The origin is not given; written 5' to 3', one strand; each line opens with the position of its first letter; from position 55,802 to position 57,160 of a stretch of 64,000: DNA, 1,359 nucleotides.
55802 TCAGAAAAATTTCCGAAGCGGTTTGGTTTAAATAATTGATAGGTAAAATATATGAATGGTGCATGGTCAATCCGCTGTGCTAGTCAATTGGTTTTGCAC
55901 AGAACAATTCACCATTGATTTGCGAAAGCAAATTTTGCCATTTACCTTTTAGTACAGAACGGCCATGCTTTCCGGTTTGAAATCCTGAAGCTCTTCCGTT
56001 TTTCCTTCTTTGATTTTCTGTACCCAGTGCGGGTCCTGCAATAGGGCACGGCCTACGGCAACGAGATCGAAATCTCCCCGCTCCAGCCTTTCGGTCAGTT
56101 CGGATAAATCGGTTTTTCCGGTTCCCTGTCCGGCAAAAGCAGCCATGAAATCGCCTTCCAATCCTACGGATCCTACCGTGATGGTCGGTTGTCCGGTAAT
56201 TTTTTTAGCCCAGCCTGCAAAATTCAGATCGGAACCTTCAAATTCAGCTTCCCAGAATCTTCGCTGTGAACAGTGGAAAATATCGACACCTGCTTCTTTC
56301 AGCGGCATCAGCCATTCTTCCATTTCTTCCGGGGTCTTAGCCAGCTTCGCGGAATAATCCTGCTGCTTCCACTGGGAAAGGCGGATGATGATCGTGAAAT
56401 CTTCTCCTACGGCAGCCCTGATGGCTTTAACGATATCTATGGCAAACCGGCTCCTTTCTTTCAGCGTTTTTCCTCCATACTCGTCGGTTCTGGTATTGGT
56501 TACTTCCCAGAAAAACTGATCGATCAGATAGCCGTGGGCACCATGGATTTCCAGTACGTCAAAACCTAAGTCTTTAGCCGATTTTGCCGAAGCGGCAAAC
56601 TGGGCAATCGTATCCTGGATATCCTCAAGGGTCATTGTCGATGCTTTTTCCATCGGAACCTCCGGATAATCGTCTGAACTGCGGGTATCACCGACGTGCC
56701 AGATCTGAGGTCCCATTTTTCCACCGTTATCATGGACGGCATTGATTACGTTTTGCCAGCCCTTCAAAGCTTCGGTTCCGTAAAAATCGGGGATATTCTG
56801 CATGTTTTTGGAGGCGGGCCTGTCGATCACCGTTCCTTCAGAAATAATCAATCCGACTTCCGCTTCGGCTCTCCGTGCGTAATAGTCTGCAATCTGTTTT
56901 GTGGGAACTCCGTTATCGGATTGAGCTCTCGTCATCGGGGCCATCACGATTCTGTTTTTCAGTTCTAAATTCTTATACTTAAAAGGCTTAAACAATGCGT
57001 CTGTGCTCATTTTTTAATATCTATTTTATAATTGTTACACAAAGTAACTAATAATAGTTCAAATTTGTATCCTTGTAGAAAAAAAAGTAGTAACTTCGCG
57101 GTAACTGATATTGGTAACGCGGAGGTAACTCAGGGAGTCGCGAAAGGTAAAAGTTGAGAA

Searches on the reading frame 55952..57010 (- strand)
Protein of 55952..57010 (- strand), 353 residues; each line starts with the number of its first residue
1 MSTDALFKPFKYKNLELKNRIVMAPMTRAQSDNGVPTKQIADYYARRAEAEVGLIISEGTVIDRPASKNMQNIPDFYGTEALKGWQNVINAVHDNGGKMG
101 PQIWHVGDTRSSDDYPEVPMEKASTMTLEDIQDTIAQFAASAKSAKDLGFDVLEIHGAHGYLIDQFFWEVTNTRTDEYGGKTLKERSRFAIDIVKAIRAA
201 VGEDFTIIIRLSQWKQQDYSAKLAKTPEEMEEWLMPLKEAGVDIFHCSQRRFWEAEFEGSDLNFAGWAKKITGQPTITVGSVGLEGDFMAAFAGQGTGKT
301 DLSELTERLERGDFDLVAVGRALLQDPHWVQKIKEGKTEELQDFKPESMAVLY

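Call 30: find_homologous_proteins(query=window:55952-57010:-, max_evalue=1e-50)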
Query window:55952-57010:- (353 aa): 7999 proteins with E <= 1e-50 among 8000 candidates; the best 120 are listed.
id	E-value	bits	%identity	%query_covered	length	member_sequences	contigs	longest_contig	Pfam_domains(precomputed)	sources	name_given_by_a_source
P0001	4.2e-237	804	100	100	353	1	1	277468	PF00724.27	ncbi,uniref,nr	ncbi:NADH:flavin oxidoreductase [Chryseobacterium hagamense]|uniref:12-oxophytodienoate reductase n=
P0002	1.6e-229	779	96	100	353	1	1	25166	PF00724.27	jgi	jgi:2,4-dienoyl-CoA reductase-like NADH-dependent reductase (Old Yellow Enzyme family)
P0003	3.0e-227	771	95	100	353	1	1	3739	PF00724.27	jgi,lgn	jgi:2,4-dienoyl-CoA reductase-like NADH-dependent reductase (Old Yellow Enzyme family)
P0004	3.6e-227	771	95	100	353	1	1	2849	PF00724.27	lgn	-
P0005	6.3e-227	770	96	100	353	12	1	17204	PF00724.27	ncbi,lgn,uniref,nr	ncbi:NADH:flavin oxidoreductase [uncultured Chryseobacterium sp.]|uniref:NADH:flavin oxidoreductase 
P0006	1.0e-226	769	95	100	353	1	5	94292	PF00724.27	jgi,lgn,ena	-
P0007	1.8e-226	769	95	100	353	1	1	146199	PF00724.27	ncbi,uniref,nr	ncbi:NADH:flavin oxidoreductase [Chryseobacterium sp. SN22]|uniref:NADH:flavin oxidoreductase n=1 Ta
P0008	1.4e-225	766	95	100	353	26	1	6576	PF00724.27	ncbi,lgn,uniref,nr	ncbi:NADH:flavin oxidoreductase [uncultured Chryseobacterium sp.]|uniref:NADH:flavin oxidoreductase 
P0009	4.1e-224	761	94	100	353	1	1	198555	PF00724.27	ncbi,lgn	-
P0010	2.9e-221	752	92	100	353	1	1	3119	PF00724.27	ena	-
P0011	4.0e-219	745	92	100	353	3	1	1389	PF00724.27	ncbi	-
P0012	5.9e-219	744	92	100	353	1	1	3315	PF00724.27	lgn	-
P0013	9.0e-216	733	90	100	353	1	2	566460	PF00724.27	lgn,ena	-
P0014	1.0e-215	733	90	100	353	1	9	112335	PF00724.27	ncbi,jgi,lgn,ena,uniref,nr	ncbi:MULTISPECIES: NADH:flavin oxidoreductase [Chryseobacterium]|uniref:12-oxophytodienoate reductas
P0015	1.3e-215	733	90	100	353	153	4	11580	PF00724.27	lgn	-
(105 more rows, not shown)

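Call 31: find_encoding_contigs(protein=P0002, flank=4000, max_places=3)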
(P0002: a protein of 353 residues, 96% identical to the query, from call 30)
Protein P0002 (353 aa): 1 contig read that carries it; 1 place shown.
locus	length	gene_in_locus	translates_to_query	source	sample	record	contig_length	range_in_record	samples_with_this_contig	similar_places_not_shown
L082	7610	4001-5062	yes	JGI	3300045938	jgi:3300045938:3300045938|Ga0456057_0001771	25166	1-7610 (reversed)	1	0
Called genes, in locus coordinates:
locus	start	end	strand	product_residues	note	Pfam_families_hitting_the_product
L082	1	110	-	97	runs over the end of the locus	-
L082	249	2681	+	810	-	PF00676:E1_dh, PF02779:Transket_pyr, PF02780:Transketolase_C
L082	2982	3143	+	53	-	PF22535:DUF7003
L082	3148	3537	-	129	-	PF01638:HxlR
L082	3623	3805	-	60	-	-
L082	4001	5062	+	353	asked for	PF00724:Oxidored_FMN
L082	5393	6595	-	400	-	PF03051:Peptidase_C1_2, PF00112:Peptidase_C1 (weak)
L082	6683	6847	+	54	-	-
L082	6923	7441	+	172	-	PF07638:Sigma70_ECF (weak), PF04542:Sigma70_r2, PF08281:Sigma70_r4_2, PF04545:Sigma70_r4 (weak)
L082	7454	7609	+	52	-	?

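Call 32: find_encoding_contigs(protein=P0006, flank=4000, max_places=3)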
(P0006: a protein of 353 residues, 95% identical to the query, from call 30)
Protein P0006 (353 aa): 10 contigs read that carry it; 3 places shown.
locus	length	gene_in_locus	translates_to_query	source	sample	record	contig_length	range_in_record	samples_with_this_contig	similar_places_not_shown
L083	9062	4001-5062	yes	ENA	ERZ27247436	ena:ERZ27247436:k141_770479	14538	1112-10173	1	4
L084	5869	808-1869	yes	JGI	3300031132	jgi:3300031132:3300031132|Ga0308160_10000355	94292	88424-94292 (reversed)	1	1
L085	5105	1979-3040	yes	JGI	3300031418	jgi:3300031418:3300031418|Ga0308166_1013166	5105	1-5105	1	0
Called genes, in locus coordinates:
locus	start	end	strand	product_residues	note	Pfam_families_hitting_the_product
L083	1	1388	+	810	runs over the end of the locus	PF00676:E1_dh, PF02779:Transket_pyr, PF02780:Transketolase_C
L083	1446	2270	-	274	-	PF09697:Porph_ging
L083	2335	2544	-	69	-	-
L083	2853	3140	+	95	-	-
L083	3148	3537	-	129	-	PF01638:HxlR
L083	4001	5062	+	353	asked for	PF00724:Oxidored_FMN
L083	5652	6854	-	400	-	PF03051:Peptidase_C1_2, PF00112:Peptidase_C1 (weak)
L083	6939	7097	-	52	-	-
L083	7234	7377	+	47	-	-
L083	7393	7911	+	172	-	PF04542:Sigma70_r2, PF08281:Sigma70_r4_2, PF04545:Sigma70_r4 (weak)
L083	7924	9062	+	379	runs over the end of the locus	-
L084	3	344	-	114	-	?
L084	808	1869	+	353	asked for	PF00724:Oxidored_FMN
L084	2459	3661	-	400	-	PF03051:Peptidase_C1_2, PF00112:Peptidase_C1 (weak)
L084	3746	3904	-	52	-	-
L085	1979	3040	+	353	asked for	PF00724:Oxidored_FMN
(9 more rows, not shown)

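Call 33: find_encoding_contigs(protein=P0007, flank=4000, max_places=3)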
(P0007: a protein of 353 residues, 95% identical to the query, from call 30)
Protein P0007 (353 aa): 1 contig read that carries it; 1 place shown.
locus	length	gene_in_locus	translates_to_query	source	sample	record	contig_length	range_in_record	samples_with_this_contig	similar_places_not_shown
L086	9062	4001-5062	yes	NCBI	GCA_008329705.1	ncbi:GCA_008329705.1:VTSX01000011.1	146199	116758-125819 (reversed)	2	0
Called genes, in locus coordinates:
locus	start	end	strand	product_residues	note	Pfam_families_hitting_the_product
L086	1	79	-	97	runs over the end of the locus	-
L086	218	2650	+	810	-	PF00676:E1_dh, PF02779:Transket_pyr, PF02780:Transketolase_C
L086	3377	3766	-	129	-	PF01638:HxlR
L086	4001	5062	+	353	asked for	PF00724:Oxidored_FMN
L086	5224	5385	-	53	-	-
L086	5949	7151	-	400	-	PF03051:Peptidase_C1_2, PF00112:Peptidase_C1 (weak)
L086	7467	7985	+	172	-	PF04542:Sigma70_r2, PF08281:Sigma70_r4_2, PF04545:Sigma70_r4 (weak)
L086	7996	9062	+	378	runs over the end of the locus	PF07715:Plug (faint)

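Call 34: find_encoding_contigs(protein=P0009, flank=4000, max_places=3)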
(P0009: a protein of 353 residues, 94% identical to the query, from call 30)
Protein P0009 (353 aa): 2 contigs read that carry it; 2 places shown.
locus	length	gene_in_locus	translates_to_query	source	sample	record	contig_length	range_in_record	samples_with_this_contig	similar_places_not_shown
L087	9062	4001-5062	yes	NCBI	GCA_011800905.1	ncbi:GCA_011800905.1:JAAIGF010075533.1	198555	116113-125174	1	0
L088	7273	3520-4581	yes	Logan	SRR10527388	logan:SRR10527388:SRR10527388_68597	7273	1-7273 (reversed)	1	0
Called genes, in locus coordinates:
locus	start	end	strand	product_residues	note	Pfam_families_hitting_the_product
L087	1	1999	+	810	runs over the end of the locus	PF00676:E1_dh, PF02779:Transket_pyr, PF02780:Transketolase_C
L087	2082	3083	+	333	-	-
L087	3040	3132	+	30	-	-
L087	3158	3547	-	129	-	PF01638:HxlR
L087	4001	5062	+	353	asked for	PF00724:Oxidored_FMN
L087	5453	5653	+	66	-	-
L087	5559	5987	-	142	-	-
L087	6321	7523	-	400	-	PF03051:Peptidase_C1_2, PF00112:Peptidase_C1 (weak)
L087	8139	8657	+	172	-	PF04542:Sigma70_r2, PF08281:Sigma70_r4_2, PF04545:Sigma70_r4 (weak)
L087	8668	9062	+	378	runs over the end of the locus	PF07715:Plug (weak)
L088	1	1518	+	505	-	?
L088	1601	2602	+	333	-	-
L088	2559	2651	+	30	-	-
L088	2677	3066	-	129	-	PF01638:HxlR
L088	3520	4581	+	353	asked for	PF00724:Oxidored_FMN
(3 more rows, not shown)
